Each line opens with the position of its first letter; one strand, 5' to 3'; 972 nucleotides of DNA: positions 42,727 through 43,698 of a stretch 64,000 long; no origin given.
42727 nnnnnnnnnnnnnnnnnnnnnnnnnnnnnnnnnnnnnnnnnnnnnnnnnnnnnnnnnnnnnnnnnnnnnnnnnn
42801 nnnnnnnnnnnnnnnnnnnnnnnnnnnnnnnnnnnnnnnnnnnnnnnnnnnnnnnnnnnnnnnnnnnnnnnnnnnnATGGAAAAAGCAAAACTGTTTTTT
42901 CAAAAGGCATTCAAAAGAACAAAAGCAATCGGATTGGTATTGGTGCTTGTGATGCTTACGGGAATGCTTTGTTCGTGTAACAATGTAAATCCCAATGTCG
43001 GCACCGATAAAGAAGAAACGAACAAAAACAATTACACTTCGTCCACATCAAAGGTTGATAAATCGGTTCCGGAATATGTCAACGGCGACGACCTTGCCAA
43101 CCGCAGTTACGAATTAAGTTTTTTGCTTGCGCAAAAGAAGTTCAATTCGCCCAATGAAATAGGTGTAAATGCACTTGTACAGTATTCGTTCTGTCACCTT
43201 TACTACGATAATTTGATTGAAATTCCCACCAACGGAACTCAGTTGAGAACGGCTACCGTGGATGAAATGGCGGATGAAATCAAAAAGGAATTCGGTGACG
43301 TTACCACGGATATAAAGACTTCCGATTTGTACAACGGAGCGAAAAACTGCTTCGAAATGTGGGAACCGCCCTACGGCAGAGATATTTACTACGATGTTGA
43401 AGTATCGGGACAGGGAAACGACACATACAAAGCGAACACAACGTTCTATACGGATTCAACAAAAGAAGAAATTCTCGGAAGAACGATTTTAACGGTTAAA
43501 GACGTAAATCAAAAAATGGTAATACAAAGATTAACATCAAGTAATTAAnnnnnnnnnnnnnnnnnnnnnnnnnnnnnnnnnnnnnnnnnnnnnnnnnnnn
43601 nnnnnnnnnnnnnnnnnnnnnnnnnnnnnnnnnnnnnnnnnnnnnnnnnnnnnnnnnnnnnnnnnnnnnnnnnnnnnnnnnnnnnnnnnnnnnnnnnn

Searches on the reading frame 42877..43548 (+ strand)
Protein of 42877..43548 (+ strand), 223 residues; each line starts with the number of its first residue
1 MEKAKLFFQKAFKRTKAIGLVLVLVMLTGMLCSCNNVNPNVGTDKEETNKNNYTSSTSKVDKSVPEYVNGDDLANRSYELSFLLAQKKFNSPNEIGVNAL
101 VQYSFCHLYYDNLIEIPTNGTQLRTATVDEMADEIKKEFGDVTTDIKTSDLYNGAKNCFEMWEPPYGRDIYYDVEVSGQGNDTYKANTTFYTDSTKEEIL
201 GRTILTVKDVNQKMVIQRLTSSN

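Call 7: search_protein_families(library=pfam, proteins=[window:42877-43548:+], max_evalue=0.01)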
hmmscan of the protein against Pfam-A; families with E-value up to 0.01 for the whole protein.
window:42877-43548:+ (223 aa): 0 families

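Call 8: find_encoding_contigs(protein=window:42877-43548:+, flank=3000, max_places=8)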
Protein window:42877-43548:+ (223 aa): no gene with exactly this product is on record in the collection.

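Call 12: find_homologous_proteins(query=window:42877-43548:+)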
Query window:42877-43548:+ (223 aa): 13 proteins with E <= 0.001 among 204 candidates.
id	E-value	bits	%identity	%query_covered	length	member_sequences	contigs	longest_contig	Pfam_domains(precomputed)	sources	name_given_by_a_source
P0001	1.7e-144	496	100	100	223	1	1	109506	-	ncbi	-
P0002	7.5e-81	289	65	87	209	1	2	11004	-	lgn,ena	-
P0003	1.5e-78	281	59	98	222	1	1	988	-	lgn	-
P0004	1.8e-70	255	53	98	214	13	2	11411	-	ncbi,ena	-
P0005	1.1e-66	242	55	87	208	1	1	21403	-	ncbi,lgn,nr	ncbi:MAG: hypothetical protein PUC29_08570 [Clostridia bacterium]|nr:hypothetical protein [Clostridi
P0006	1.5e-66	242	53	91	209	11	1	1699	-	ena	-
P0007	1.8e-64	235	50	93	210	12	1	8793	-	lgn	-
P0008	3.9e-63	231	52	91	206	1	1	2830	-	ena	-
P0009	4.0e-61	224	53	85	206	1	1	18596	-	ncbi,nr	ncbi:MAG: hypothetical protein PUC05_02935 [Firmicutes bacterium]|nr:hypothetical protein [Bacillota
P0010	7.6e-60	220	54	85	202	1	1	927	-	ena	-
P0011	9.9e-53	197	52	71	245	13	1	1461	-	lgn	-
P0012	3.7e-52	195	54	71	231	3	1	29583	-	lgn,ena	-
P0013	4.6e-51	191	43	90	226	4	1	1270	-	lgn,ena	-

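Call 14: find_encoding_contigs(protein=P0001, flank=2000, max_places=3)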
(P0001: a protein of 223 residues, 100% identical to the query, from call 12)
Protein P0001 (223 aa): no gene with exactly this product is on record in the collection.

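Call 15: find_encoding_contigs(protein=P0002, flank=10000, max_places=3)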
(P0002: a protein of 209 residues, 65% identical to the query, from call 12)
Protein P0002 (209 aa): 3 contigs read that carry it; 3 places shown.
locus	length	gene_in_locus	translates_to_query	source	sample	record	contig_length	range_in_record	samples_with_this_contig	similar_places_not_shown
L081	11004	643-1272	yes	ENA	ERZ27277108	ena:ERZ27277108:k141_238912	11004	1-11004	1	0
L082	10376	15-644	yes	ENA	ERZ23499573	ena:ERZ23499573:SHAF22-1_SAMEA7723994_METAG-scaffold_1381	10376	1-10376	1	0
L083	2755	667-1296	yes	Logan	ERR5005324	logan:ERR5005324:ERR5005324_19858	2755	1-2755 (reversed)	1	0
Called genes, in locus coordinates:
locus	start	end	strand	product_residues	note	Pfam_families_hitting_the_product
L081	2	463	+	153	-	?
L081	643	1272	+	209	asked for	-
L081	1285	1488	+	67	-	-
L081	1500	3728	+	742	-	PF13487:HD_5, PF01966:HD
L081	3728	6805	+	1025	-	-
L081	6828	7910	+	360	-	PF02985:HEAT (faint), PF03130:HEAT_PBS (faint), PF13646:HEAT_2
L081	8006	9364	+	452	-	PF00535:Glycos_transf_2, PF10111:Glyco_tranf_2_2 (faint), PF13641:Glyco_tranf_2_3, PF03142:Chitin_synth_2 (weak), PF13632:Glyco_trans_2_3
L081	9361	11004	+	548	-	?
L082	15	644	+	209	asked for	-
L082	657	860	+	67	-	-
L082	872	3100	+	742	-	PF13487:HD_5, PF01966:HD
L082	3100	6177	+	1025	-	-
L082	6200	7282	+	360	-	PF02985:HEAT (faint), PF03130:HEAT_PBS (faint), PF13646:HEAT_2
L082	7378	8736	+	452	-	PF00535:Glycos_transf_2, PF10111:Glyco_tranf_2_2 (faint), PF13641:Glyco_tranf_2_3, PF03142:Chitin_synth_2 (weak), PF13632:Glyco_trans_2_3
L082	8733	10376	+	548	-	?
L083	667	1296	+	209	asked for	-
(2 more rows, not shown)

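Call 16: find_encoding_contigs(protein=P0004, flank=10000, max_places=3)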
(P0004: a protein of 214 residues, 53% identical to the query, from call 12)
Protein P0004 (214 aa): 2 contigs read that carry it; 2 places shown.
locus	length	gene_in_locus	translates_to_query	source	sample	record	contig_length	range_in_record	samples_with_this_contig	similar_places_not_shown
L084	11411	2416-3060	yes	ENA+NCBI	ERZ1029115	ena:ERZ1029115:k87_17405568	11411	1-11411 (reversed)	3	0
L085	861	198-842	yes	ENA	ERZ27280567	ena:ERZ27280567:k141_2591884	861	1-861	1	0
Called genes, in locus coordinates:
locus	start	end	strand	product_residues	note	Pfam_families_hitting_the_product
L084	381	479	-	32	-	-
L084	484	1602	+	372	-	-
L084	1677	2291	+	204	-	-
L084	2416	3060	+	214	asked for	-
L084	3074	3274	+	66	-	-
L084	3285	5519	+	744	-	PF13487:HD_5, PF01966:HD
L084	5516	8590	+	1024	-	-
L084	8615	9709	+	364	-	PF02985:HEAT (faint), PF03130:HEAT_PBS (faint), PF13646:HEAT_2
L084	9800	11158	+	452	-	PF00535:Glycos_transf_2, PF10111:Glyco_tranf_2_2 (faint), PF13641:Glyco_tranf_2_3, PF03142:Chitin_synth_2, PF13632:Glyco_trans_2_3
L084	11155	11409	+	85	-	?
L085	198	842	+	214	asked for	-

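Call 17: find_encoding_contigs(protein=P0005, flank=10000, max_places=3)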
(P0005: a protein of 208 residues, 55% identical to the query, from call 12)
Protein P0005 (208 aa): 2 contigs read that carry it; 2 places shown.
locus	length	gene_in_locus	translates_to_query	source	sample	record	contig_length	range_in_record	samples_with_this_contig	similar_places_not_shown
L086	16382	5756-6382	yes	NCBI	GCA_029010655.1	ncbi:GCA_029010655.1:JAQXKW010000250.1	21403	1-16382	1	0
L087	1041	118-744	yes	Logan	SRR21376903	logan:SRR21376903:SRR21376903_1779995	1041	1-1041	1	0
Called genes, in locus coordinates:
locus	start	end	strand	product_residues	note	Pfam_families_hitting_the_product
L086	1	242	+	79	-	?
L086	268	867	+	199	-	-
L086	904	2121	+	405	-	-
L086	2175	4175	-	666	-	PF18889:Beta_helix_3 (faint)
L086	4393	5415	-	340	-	-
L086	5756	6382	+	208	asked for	-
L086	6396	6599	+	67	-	-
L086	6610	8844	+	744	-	PF13487:HD_5, PF01966:HD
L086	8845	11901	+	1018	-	-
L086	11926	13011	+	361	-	PF02985:HEAT (faint), PF03130:HEAT_PBS (faint), PF13646:HEAT_2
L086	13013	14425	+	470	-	PF03142:Chitin_synth_2 (faint), PF13506:Glyco_transf_21 (faint), PF00535:Glycos_transf_2, PF10111:Glyco_tranf_2_2 (faint), PF13641:Glyco_tranf_2_3, PF13632:Glyco_trans_2_3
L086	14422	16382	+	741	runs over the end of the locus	-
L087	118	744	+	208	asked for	-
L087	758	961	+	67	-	-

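Call 18: find_encoding_contigs(protein=P0009, flank=10000, max_places=3)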
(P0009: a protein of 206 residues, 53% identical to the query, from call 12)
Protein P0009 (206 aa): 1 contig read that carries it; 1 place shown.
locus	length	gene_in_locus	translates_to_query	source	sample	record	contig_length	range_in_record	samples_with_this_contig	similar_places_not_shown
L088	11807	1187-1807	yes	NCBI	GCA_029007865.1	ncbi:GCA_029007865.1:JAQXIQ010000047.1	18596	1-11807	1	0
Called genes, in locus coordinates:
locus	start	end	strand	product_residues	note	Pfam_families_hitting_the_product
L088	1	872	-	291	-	?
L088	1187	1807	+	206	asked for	-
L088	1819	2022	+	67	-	-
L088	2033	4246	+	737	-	PF13487:HD_5, PF01966:HD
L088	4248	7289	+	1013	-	-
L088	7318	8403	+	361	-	PF02985:HEAT (faint), PF03130:HEAT_PBS (faint), PF13646:HEAT_2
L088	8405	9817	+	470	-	PF13506:Glyco_transf_21 (faint), PF00535:Glycos_transf_2, PF10111:Glyco_tranf_2_2 (faint), PF13641:Glyco_tranf_2_3, PF00535:Glycos_transf_2, PF03142:Chitin_synth_2 (weak), PF13632:Glyco_trans_2_3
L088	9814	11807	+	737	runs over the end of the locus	-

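Call 19: find_encoding_contigs(protein=P0012, flank=10000, max_places=3)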
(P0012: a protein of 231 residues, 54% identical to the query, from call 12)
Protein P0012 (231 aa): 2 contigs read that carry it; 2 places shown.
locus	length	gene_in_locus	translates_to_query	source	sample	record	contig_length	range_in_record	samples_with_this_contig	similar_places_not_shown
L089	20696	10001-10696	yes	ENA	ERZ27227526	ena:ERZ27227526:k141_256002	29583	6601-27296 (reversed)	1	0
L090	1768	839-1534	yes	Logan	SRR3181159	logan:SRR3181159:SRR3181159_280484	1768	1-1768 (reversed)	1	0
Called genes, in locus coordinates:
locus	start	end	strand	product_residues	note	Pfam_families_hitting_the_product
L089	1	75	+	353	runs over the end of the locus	PF00155:Aminotran_1_2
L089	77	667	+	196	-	PF00475:IGPD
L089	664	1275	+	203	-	PF00117:GATase, PF07685:GATase_3, PF01174:SNO (weak)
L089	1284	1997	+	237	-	PF00977:His_biosynth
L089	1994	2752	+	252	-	PF00977:His_biosynth, PF01207:Dus (faint), PF03060:NMO (faint)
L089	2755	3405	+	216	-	PF01502:PRA-CH, PF01503:PRA-PH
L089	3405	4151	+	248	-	PF02811:PHP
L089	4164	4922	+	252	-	PF02535:Zip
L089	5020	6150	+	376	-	PF16227:DUF4886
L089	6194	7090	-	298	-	PF00657:Lipase_GDSL, PF13472:Lipase_GDSL_2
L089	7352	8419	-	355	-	-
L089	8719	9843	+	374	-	-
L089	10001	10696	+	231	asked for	-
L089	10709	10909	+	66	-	-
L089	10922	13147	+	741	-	PF13487:HD_5, PF01966:HD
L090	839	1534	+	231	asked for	-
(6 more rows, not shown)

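Call 20: find_encoding_contigs(protein=P0007, flank=10000, max_places=3)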
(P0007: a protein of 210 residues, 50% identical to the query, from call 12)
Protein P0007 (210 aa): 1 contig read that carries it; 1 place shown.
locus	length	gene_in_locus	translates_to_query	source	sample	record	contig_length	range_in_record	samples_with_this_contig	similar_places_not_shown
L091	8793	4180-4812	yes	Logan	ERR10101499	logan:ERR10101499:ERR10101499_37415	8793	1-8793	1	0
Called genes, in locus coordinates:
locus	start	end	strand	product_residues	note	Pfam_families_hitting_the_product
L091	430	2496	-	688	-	PF18889:Beta_helix_3 (faint)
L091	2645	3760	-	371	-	-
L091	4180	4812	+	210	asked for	-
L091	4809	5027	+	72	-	-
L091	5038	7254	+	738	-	PF13487:HD_5, PF01966:HD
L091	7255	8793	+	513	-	?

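Call 26: find_related_loci(query=A1, collection=metagenome_contigs, flank=1500)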
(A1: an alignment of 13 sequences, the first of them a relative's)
Query A1 (223 aa) in metagenome_contigs; peptide patterns used: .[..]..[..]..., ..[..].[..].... (x = any residue, [..] = any of these).
239 stretches matched a pattern; 38 encode a relative of the query (tblastn E <= 1e-3); 38 distinct loci.
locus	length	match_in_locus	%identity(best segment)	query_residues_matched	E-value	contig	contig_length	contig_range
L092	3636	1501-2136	53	6-223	2e-78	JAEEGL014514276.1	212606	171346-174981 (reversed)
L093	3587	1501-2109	51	16-222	5e-72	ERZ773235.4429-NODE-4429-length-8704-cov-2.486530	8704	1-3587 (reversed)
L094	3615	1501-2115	48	16-223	3e-68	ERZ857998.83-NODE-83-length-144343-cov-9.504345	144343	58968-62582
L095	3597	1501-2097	49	20-222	1e-66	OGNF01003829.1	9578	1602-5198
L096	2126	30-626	49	20-222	8e-67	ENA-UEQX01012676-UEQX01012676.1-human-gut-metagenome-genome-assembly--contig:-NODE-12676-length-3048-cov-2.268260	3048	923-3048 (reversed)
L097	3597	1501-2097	49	20-222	1e-66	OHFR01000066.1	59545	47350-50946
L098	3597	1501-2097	49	20-222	1e-66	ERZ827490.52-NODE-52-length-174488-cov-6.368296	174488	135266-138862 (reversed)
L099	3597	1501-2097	49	20-222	2e-66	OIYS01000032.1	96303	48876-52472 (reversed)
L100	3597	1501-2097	49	20-222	8e-66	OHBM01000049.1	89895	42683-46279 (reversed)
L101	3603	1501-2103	47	13-222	1e-64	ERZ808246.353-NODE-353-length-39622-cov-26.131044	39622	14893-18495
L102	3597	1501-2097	47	20-222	8e-64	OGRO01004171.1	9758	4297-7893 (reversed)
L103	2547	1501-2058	49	34-222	7e-63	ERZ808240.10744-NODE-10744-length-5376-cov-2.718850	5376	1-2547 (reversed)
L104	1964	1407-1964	50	20-209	6e-63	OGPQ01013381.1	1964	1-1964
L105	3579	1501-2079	47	31-223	8e-59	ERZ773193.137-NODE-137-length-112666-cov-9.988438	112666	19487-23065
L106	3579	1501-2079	47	31-223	8e-59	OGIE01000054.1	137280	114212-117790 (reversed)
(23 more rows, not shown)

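Call 39: search_protein_families(library=ncbifam, proteins=[window:42877-43548:+], max_evalue=0.01)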
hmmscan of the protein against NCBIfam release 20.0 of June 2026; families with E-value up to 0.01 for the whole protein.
window:42877-43548:+ (223 aa): 0 families

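Call 57: search_protein_families(library=pfam, proteins=[window:42877-43548:+], max_evalue=5)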
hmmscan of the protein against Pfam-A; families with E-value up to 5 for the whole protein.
window:42877-43548:+ (223 aa): 0 families

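Call 65: predict_structure(alignment_id=A1)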
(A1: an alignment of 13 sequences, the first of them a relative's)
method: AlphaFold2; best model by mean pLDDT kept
length: 223 residues; sequences in the alignment: 13
mean_pLDDT: 83.1   pTM: 0.70
mean pLDDT of the five models: 83.1, 82.8, 82.1, 81.8, 80.9
residues with pLDDT >= 90: 131; 70-90: 40; 50-70: 30; < 50: 22
segments of 3 or more residues with pLDDT < 50: 33-54
pLDDT, mean of each block of 10 residues (from residue 1): 67 74 80 45 37 56 89 94 94 96 92 70 91 97 97 97 75 95 96 92 97 96 87
secondary structure, 60 per line:
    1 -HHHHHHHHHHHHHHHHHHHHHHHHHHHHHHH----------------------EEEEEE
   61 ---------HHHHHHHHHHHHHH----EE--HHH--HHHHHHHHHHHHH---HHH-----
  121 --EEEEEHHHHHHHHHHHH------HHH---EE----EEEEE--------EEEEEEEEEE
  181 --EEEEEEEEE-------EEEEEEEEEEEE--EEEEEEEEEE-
elements in order: H2-32 E55-60 H70-83 H97-109 E123-127 H128-139 E158-162 E171-180 E183-191 E199-210 E213-222

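Call 68: fold_search(model_id=the predicted structure, library=pdb)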
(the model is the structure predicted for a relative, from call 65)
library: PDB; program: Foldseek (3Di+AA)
matches with E <= 10: 719; with E <= 0.001: 0
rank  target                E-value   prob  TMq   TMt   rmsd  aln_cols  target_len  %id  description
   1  8wt4_A                1.4e-02  0.93  0.30  0.40   7.4       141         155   11  Crystal structure of DL-endopeptidase CwlO complexed with IseA (released 2024-07-03)
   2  8i2e_A                2.6e-02  0.80  0.31  0.42  11.7       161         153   10  Crystal structure of Bacillus subtilis LytE in complex with IseA (released 2023-04-05)
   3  1idp_A                2.9e-02  0.89  0.13  0.20   8.0        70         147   11  Crystal structure of scytalone dehydratase F162A mutant in the unligated state (released 2003-04-08)
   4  2rsx_MODEL_1_A        4.2e-02  0.91  0.30  0.39   6.4       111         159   11  Solution structure of IseA, an inhibitor protein of DL-endopeptidases from Bacillus subtilis (released 2012-10-31)
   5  3std_A                5.3e-02  0.95  0.16  0.21   7.7        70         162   10  SCYTALONE DEHYDRATASE AND CYANOCINNOLINE INHIBITOR (released 1999-10-16)
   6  2w2c_K                9.8e-02  0.85  0.18  0.30   5.0        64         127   12  STRUCTURE OF THE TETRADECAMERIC OLIGOMERISATION DOMAIN OF CALCIUM- CALMODULIN DEPENDENT PROTEIN KINASE II DELTA (released 2008-12-23)
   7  2w2c_D                9.8e-02  0.82  0.19  0.31   5.1        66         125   12  STRUCTURE OF THE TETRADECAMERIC OLIGOMERISATION DOMAIN OF CALCIUM- CALMODULIN DEPENDENT PROTEIN KINASE II DELTA (released 2008-12-23)
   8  2w2c_A                9.8e-02  0.82  0.19  0.30   5.1        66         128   12  STRUCTURE OF THE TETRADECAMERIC OLIGOMERISATION DOMAIN OF CALCIUM- CALMODULIN DEPENDENT PROTEIN KINASE II DELTA (released 2008-12-23)
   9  2w2c_N                9.8e-02  0.82  0.19  0.30   5.1        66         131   12  STRUCTURE OF THE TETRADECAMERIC OLIGOMERISATION DOMAIN OF CALCIUM- CALMODULIN DEPENDENT PROTEIN KINASE II DELTA (released 2008-12-23)
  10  5ts4_C                1.0e-01  0.90  0.18  0.36   2.9        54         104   15  Crystal structure of a de novo designed protein with curved beta-sheet (released 2017-01-25)
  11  5ig4_F                1.0e-01  0.60  0.16  0.26   5.7        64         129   16  Crystal structure of N. vectensis CaMKII-A hub (released 2016-03-23)
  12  2w2c_H                1.0e-01  0.57  0.18  0.29   9.9        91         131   10  STRUCTURE OF THE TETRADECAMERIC OLIGOMERISATION DOMAIN OF CALCIUM- CALMODULIN DEPENDENT PROTEIN KINASE II DELTA (released 2008-12-23)
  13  2w2c_L                1.1e-01  0.84  0.18  0.29   5.0        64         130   12  STRUCTURE OF THE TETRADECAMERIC OLIGOMERISATION DOMAIN OF CALCIUM- CALMODULIN DEPENDENT PROTEIN KINASE II DELTA (released 2008-12-23)
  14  2ux0_B                1.1e-01  0.57  0.16  0.25   5.8        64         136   14  Structure of the oligomerisation domain of calcium-calmodulin dependent protein kinase II gamma (released 2007-04-10)
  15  2w2c_F                1.2e-01  0.80  0.19  0.31   5.1        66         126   12  STRUCTURE OF THE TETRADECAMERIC OLIGOMERISATION DOMAIN OF CALCIUM- CALMODULIN DEPENDENT PROTEIN KINASE II DELTA (released 2008-12-23)
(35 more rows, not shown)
